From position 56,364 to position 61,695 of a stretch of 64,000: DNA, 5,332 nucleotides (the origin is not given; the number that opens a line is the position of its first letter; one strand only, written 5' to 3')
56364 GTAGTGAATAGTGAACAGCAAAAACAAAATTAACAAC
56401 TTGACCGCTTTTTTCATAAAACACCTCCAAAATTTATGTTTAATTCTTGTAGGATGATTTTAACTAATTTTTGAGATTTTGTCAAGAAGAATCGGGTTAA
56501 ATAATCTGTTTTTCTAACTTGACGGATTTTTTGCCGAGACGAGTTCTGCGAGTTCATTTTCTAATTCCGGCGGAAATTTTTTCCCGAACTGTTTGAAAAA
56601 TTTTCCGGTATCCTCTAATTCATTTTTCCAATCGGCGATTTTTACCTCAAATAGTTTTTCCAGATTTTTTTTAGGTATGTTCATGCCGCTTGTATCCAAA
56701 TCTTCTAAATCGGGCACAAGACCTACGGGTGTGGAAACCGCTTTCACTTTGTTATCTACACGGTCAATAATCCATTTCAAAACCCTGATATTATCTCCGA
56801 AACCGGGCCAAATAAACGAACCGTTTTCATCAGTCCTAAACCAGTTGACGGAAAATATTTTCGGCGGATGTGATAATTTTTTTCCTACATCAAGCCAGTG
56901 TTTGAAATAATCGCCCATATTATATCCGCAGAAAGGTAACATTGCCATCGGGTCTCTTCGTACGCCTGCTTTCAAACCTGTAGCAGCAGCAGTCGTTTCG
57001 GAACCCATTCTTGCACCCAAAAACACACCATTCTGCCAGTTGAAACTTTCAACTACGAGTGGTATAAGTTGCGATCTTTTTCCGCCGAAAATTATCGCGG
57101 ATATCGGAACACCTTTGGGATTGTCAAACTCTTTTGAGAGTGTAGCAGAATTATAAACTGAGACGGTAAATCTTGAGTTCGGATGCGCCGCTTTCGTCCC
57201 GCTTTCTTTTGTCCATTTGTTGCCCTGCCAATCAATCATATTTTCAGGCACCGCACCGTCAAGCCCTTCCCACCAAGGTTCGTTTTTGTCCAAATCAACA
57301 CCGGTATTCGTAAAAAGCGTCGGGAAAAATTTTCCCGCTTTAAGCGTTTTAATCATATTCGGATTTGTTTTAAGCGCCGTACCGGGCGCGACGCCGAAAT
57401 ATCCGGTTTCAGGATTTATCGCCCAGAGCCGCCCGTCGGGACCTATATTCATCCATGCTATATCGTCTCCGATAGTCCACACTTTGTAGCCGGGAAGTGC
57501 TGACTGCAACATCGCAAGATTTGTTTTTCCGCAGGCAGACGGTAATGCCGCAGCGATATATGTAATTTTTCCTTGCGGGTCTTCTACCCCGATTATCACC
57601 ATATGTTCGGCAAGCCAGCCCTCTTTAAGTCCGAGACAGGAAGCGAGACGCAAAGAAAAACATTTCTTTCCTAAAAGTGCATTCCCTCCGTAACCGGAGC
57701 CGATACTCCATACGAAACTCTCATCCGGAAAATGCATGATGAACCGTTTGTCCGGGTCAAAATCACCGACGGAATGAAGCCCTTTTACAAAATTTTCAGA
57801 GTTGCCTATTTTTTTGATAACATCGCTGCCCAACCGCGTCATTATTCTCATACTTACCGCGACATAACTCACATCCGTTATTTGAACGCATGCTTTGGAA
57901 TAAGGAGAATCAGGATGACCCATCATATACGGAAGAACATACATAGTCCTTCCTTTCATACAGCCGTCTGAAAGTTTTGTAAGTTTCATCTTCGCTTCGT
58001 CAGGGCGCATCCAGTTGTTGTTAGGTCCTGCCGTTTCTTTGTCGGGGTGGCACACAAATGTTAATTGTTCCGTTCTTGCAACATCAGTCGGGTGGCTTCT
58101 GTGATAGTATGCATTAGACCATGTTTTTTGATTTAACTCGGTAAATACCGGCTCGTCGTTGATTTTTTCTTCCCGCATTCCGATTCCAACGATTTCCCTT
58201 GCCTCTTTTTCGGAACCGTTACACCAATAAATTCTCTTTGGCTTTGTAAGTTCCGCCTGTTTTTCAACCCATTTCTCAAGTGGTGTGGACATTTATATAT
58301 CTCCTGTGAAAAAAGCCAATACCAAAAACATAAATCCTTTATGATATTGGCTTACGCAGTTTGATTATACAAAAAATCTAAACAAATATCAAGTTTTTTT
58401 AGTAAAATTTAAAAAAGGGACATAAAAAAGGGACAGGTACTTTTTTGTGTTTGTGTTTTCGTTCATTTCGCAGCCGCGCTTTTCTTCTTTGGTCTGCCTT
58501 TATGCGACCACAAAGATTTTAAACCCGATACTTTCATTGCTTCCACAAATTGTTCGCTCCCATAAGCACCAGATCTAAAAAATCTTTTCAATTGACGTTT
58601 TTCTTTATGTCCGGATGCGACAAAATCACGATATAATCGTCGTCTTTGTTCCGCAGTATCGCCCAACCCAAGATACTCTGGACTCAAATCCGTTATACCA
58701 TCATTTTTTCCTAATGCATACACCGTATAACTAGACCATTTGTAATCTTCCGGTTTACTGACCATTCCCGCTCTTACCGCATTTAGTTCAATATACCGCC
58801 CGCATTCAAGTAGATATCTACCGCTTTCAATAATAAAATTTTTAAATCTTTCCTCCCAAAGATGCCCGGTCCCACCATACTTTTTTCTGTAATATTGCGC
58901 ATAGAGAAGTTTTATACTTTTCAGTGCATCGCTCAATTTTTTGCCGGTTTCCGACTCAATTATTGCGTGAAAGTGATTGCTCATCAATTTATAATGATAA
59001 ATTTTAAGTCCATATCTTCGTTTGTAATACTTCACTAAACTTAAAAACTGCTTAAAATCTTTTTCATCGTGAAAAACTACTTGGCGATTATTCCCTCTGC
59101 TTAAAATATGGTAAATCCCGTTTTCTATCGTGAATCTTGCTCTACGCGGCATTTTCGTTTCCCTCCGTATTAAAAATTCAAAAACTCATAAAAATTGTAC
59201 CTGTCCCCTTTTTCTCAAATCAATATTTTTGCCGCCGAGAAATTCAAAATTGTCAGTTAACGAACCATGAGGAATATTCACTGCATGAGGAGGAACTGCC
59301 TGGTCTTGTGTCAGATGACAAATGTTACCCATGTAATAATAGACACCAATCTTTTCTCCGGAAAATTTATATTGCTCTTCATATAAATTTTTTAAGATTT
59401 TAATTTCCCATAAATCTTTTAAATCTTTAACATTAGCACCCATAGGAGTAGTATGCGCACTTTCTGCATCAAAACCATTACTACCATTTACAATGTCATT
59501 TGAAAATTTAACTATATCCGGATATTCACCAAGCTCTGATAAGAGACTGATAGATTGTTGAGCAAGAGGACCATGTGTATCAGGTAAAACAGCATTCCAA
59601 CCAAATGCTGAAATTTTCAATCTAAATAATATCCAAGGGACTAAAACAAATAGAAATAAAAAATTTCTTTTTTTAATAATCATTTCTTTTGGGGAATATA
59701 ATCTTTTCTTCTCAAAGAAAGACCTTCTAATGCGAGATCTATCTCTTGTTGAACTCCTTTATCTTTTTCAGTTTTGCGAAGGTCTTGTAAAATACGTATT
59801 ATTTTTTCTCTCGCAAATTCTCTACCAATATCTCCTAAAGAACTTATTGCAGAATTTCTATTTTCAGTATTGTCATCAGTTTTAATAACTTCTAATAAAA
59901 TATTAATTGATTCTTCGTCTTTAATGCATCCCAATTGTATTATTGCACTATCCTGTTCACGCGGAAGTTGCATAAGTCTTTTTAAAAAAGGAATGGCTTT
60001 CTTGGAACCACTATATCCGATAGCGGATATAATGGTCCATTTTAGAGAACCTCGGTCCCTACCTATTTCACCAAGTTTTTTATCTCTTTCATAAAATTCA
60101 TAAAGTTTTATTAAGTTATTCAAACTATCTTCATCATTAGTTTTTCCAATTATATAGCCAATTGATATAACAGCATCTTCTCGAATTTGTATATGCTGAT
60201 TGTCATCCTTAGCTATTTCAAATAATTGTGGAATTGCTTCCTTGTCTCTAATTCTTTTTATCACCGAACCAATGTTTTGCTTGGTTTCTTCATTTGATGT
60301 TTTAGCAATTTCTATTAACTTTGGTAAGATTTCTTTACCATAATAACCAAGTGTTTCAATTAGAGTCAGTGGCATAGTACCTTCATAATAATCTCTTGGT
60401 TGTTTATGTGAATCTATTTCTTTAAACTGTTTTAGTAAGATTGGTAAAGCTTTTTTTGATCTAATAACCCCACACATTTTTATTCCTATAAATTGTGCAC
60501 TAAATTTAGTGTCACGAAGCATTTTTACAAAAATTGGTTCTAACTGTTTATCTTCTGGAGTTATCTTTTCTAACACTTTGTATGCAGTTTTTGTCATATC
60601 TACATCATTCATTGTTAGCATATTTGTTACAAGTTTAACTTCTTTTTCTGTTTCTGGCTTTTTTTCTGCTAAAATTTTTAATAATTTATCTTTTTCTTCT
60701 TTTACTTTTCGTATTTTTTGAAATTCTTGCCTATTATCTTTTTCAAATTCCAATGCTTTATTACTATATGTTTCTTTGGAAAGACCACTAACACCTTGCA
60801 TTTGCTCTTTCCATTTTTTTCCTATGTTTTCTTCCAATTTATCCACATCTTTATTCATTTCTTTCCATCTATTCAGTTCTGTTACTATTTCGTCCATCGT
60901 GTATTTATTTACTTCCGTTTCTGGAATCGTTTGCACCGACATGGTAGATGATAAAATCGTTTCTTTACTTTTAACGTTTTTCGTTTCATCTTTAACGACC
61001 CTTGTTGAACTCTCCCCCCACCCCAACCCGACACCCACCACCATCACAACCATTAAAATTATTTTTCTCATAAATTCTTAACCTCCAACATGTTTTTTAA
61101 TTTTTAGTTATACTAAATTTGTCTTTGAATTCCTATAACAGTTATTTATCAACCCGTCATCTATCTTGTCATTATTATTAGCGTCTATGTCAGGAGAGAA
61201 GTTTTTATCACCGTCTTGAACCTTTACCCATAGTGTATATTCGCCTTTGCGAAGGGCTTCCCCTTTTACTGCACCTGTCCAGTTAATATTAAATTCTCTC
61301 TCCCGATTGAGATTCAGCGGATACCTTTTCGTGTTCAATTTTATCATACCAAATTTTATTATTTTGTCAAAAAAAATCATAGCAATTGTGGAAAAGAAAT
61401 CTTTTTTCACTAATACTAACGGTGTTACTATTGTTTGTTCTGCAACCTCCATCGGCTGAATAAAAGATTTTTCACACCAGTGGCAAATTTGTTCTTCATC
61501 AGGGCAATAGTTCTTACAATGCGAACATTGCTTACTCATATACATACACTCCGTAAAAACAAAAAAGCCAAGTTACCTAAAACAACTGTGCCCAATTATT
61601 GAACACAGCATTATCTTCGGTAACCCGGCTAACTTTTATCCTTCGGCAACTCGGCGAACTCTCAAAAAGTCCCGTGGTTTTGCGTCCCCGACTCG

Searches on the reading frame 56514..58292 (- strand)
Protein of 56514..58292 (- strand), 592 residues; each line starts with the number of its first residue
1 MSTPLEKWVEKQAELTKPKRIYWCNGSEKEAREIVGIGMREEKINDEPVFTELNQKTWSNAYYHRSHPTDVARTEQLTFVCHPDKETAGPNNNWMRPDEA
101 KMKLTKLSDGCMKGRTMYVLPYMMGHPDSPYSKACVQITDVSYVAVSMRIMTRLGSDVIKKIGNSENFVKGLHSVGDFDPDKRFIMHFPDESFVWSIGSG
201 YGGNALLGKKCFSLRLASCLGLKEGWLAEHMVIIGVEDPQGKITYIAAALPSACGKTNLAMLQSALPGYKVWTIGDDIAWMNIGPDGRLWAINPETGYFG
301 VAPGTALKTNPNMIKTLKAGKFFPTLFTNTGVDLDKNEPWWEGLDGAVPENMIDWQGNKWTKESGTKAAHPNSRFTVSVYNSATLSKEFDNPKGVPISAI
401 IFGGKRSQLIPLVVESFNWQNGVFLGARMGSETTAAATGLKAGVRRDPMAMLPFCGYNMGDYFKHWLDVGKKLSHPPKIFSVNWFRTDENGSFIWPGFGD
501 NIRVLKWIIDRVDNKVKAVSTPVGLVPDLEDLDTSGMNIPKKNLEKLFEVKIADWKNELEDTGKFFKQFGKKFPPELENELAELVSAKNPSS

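Call 5: search_protein_families(library=pfam, proteins=[window:56514-58292:-], max_evalue=0.01)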
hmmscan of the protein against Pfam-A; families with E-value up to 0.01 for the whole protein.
window:56514-58292:- (592 aa): 2 families
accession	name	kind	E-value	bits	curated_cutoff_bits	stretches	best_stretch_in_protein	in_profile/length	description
PF00821.23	PEPCK_GTP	-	5.3e-158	525.9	23.8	1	226-584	1-354/357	Phosphoenolpyruvate carboxykinase C-terminal P-loop domain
PF17297.7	PEPCK_N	-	6.5e-77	258.5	23.8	1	7-221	1-217/218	Phosphoenolpyruvate carboxykinase N-terminal domain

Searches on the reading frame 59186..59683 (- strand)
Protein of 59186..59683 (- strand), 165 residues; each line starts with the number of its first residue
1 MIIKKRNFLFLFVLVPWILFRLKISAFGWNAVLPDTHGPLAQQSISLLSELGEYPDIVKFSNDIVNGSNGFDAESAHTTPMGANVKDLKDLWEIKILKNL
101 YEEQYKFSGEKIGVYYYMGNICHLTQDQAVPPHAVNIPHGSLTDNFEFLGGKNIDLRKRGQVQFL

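Call 5: search_protein_families(library=pfam, proteins=[window:59186-59683:-], max_evalue=0.01)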
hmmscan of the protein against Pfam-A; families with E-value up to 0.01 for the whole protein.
window:59186-59683:- (165 aa): 0 families

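Call 40: search_protein_families(library=pfam, proteins=[window:59186-59683:-], max_evalue=1)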
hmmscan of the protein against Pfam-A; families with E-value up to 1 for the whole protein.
window:59186-59683:- (165 aa): 0 families

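Call 41: search_solved_structures(query=window:59186-59683:-, max_evalue=10)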
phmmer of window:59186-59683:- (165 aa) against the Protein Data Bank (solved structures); distinct sequences matched with E-value up to 10: 2.
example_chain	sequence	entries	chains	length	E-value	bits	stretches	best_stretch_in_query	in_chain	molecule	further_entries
6h9c_D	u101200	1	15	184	0.78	12.8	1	18-92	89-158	VP7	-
9g8s_r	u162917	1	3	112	0.96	12.5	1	61-116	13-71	Phage protein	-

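Call 70: search_protein_representatives(protein=window:59186-59683:-)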
Query: 165 residues. Proteins with E-value up to 0.001 (for the whole library): 93; up to 1e-10: 14; up to 1e-30: 1. The best 93 are listed.
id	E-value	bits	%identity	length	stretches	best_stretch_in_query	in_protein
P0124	2.0e-108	375.9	100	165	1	1-165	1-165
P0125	2.5e-16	76.2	44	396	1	16-149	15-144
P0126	1.9e-14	70.2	43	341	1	15-147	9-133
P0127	7.3e-14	68.2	44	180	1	15-148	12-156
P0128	6.6e-13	65.1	35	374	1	13-153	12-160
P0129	1.1e-12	64.4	43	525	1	20-140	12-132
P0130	1.1e-12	64.3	43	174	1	12-140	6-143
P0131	1.4e-12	64.0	37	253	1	4-141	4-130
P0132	3.1e-12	62.9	47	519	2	104-147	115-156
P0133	4.2e-12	62.5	40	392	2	10-77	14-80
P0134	6.8e-12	61.8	39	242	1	22-161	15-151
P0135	7.8e-12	61.6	35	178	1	10-148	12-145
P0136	3.1e-11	59.7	43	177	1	26-141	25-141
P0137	5.2e-11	58.9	42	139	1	5-141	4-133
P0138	3.2e-10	56.4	35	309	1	22-159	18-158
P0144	2.4e-09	53.5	41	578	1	4-146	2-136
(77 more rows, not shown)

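Call 71: search_protein_families(library=pfam, proteins=[P0125, P0126, P0128, P0129, P0131, P0132, P0133, P0134, P0138, P0144], max_evalue=0.01)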
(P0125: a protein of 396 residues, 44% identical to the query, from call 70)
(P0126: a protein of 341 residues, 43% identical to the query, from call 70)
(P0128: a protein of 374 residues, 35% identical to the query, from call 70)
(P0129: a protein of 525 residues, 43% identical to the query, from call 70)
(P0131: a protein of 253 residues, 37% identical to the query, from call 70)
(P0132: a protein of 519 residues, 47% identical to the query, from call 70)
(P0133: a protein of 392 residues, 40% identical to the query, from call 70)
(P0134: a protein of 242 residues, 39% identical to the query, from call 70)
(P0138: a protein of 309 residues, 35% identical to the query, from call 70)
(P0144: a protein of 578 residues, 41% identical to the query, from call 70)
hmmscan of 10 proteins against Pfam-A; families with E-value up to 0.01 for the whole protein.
P0125 (396 aa): 0 families

P0126 (341 aa): 1 family
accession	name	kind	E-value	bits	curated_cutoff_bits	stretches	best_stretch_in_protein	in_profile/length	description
PF13860.13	FlgD_ig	-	0.0071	16.7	27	0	318-341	47-70/79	FlgD Ig-like domain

P0128 (374 aa): 0 families

P0129 (525 aa): 1 family
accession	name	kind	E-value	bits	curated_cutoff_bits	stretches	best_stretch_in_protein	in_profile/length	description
PF11589.14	DUF3244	-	0.0098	16.3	25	0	458-515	27-82/96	Domain of unknown function (DUF3244)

P0131 (253 aa): 0 families

P0132 (519 aa): 0 families

P0133 (392 aa): 1 family
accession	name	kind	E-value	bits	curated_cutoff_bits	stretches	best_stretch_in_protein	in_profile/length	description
PF00882.24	Zn_dep_PLPC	-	0.001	19.5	26.8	1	40-161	1-98/167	Zinc dependent phospholipase C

P0134 (242 aa): 0 families

P0138 (309 aa): 0 families

P0144 (578 aa): 0 families

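Call 73: search_solved_structures(query=A3, max_evalue=1, show_alignments=1)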
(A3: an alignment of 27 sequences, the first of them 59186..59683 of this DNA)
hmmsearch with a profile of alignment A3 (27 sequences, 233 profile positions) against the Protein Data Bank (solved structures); distinct sequences matched with E-value up to 1: 8.
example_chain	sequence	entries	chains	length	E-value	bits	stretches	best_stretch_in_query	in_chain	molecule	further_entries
8cqm_A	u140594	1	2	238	1.9e-05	28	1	29-157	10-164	Phospholipase C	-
2fgn_A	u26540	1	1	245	0.00016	24.9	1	85-209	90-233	Phospholipase C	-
1olp_A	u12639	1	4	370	0.0004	23.7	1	86-211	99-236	ALPHA-TOXIN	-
2huc_A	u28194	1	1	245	0.0011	22.2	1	87-209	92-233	Phospholipase C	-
1ah7_A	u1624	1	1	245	0.0011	22.2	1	87-209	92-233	PHOSPHOLIPASE C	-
2ffz_A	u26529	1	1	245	0.0011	22.2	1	87-209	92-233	Phospholipase C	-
1p5x_A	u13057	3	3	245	0.0018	21.6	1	86-209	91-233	Phospholipase C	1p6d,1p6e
1kho_A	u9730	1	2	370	0.25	14.6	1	30-184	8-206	alpha-toxin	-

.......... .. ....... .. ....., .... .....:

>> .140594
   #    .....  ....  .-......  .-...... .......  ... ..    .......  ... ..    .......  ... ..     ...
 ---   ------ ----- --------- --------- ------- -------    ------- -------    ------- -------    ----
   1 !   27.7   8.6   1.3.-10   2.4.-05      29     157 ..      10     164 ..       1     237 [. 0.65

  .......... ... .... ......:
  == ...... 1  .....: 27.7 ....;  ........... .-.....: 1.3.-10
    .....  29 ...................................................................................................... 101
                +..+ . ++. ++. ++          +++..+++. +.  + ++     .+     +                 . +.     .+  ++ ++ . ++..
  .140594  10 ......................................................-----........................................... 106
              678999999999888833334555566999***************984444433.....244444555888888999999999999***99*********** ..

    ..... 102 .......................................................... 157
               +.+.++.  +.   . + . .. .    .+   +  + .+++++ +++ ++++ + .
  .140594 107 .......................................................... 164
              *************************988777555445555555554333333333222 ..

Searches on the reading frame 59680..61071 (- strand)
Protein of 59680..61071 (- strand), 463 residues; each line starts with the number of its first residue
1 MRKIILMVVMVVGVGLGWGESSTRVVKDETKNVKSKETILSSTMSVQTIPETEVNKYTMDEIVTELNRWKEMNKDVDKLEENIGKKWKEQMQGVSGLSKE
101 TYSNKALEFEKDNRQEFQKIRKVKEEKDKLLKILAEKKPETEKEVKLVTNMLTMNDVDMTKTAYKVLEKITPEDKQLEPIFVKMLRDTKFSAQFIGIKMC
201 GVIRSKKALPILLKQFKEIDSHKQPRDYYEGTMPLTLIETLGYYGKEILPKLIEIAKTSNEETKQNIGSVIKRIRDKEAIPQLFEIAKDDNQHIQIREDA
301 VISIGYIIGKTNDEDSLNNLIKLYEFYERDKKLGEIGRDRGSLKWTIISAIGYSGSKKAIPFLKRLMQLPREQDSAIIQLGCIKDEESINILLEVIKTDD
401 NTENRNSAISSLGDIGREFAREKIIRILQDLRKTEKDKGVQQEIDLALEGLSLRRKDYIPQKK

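Call 5: search_protein_families(library=pfam, proteins=[window:59680-61071:-], max_evalue=0.01)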
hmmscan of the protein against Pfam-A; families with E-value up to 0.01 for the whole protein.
window:59680-61071:- (463 aa): 3 families
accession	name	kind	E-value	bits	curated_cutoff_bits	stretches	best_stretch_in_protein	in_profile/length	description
PF13646.12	HEAT_2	-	3.9e-23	82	27.7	3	342-413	15-88/88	HEAT repeats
PF03130.22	HEAT_PBS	-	3.2e-06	27.6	20.9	0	345-367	3-25/27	PBS lyase HEAT-like repeat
PF11838.14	ERAP1_C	-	0.00043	20.2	38.2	1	288-411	121-241/318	ERAP1-like C-terminal domain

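Call 11: find_encoding_contigs(protein=window:59680-61071:-, flank=3000, max_places=10)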
Protein window:59680-61071:- (463 aa): 3 contigs read that carry it; 1 place shown.
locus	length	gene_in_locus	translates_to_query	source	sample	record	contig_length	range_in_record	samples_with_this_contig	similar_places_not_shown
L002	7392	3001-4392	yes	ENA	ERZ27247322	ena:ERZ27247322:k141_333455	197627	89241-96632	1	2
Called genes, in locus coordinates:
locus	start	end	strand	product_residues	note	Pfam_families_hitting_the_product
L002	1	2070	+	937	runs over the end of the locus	PF00005:ABC_tran (faint), PF02463:SMC_N (faint), PF13191:AAA_16 (faint), PF13304:AAA_21 (faint), PF13476:AAA_23 (faint), PF13555:AAA_29 (faint), PF17760:UvrA_inter, PF17755:UvrA_DNA-bind, +2 more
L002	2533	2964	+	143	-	-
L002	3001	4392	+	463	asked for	PF03130:HEAT_PBS (faint), PF13646:HEAT_2 (weak)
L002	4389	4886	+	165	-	-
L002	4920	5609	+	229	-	PF01797:Y1_Tnp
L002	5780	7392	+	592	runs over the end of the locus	PF17297:PEPCK_N, PF00821:PEPCK_GTP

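Call 13: find_homologous_proteins(query=window:59680-61071:-, max_evalue=0.00001)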
Query window:59680-61071:- (463 aa): 2 proteins with E <= 0.00001 among 8000 candidates.
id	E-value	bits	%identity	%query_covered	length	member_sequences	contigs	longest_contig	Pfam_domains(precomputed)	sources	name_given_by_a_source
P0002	1.6e-292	988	100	100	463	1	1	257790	PF03130.23,PF13646.13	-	-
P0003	4.2e-8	51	24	56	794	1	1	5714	PF12717.14,PF00514.30,PF02985.29,PF11838.15,PF03130.23,PF13513.13,PF13646.13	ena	-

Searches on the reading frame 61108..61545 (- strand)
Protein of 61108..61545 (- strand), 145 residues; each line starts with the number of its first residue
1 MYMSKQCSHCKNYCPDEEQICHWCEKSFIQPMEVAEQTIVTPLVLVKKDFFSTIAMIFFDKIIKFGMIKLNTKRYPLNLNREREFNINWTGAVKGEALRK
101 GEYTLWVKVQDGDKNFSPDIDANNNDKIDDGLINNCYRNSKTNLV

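Call 5: search_protein_families(library=pfam, proteins=[window:61108-61545:-], max_evalue=0.01)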
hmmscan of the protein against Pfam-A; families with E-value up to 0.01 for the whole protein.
window:61108-61545:- (145 aa): 0 families

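Call 9: find_encoding_contigs(protein=window:61108-61545:-, flank=3000, max_places=10)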
Protein window:61108-61545:- (145 aa): no gene with exactly this product is on record in the collection.

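Call 10: find_encoding_contigs(protein=window:61108-61539:-, flank=3000, max_places=10)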
Protein window:61108-61539:- (143 aa): 3 contigs read that carry it; 1 place shown.
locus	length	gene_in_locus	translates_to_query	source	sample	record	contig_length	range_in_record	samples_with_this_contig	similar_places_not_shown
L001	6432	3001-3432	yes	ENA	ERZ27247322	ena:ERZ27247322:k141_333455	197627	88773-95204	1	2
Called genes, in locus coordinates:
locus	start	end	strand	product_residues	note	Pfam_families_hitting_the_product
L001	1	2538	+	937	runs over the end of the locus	PF00005:ABC_tran (faint), PF02463:SMC_N (faint), PF13191:AAA_16 (faint), PF13304:AAA_21 (faint), PF13476:AAA_23 (faint), PF13555:AAA_29 (faint), PF17760:UvrA_inter, PF17755:UvrA_DNA-bind, +2 more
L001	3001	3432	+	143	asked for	-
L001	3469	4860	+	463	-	PF03130:HEAT_PBS (faint), PF13646:HEAT_2 (weak)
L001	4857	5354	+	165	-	-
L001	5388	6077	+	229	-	PF01797:Y1_Tnp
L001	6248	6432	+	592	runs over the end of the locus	PF17297:PEPCK_N, PF00821:PEPCK_GTP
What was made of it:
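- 61537..61552 (-): Shine-Dalgarno GGAG (61552..61549) and the start codon ATG at 61539 (an in-frame alternative lies at 61545). The gene call on the source contig gives a 143-aa product (call 10).
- Checked: The gene caller on the source contig uses the in-frame ATG at 61539 (call 10).
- Tried and rejected: The exact-protein look-up returned only the source contig and two near-identical places that were not shown (calls 9-11).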

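Call 12: find_homologous_proteins(query=window:61108-61539:-, max_evalue=0.001)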
Query window:61108-61539:- (143 aa): 1 proteins with E <= 0.001 among 4 candidates.
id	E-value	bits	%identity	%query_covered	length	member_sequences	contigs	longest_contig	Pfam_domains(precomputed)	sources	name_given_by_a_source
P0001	1.3e-94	332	100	100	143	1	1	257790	-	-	-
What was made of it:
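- Tried and rejected: The 143-aa and 463-aa proteins have no meaningful homologues among 5.8 billion sequences (calls 12, 13).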

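Call 40: search_protein_families(library=pfam, proteins=[window:61108-61539:-], max_evalue=1)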
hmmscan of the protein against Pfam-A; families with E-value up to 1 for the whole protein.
window:61108-61539:- (143 aa): 1 family
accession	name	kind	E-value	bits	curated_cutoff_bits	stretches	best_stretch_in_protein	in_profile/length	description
PF06467.20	zf-FCS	-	0.17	12.2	22.4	0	3-13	5-15/39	MYM-type Zinc finger with FCS sequence motif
